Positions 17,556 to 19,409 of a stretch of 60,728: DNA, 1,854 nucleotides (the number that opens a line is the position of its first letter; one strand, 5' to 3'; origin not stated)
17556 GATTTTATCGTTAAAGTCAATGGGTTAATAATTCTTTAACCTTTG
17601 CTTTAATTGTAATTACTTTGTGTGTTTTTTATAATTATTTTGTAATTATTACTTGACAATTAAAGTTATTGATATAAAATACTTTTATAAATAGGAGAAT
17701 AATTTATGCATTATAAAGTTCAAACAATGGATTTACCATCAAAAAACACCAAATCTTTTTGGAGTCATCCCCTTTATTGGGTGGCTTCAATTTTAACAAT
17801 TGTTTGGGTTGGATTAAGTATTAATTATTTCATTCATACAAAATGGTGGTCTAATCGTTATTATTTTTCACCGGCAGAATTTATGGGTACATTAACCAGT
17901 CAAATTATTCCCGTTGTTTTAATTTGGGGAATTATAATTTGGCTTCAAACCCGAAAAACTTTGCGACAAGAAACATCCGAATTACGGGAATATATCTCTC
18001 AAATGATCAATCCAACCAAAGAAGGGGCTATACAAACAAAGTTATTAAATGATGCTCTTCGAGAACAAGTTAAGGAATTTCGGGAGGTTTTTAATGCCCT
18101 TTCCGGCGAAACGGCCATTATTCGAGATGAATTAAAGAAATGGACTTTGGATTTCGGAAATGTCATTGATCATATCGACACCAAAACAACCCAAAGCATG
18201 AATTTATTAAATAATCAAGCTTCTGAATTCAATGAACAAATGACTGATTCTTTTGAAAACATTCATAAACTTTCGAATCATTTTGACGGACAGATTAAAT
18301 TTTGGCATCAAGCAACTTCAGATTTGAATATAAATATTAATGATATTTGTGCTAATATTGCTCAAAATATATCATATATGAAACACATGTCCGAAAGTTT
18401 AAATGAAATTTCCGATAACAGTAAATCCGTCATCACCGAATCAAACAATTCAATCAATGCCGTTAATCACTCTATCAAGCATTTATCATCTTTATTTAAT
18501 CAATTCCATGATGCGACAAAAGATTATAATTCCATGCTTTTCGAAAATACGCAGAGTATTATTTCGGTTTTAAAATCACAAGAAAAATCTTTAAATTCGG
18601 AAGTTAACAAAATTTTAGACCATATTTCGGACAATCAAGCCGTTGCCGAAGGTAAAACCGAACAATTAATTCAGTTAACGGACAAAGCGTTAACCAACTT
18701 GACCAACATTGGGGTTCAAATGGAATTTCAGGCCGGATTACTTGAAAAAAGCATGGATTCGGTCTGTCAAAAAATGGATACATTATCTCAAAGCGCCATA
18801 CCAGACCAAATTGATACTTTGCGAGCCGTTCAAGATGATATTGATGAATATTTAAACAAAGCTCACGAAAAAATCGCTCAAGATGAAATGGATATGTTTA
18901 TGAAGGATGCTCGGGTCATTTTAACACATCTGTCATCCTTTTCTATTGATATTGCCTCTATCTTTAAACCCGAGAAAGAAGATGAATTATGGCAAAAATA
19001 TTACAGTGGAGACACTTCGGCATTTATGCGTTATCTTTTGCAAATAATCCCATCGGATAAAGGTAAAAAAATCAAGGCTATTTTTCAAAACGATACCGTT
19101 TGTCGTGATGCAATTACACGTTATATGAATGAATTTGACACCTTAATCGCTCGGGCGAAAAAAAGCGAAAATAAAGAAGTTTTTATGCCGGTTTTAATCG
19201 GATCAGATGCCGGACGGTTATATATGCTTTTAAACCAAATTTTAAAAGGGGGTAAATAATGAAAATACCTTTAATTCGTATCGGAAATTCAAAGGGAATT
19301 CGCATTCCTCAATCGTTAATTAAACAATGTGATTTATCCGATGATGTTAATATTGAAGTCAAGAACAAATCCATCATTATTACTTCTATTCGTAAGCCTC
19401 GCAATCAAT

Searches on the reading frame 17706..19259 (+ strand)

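Call 52: search_protein_families(library=pfam, proteins=[window:17706-19259:+], max_evalue=0.01)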
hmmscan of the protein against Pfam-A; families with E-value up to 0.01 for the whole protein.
window:17706-19259:+ (517 aa): 3 families
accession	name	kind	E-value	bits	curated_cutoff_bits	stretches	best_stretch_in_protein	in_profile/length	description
PF04108.17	ATG17_like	-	0.00066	19.7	43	1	112-325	115-295/355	Autophagy protein ATG17-like domain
PF06103.16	DUF948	-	0.00077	20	37.2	0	223-273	33-83/89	Bacterial protein of unknown function (DUF948)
PF01442.23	Apolipoprotein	-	0.0021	18.2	90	0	83-202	83-186/190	Apolipoprotein A1/A4/E domain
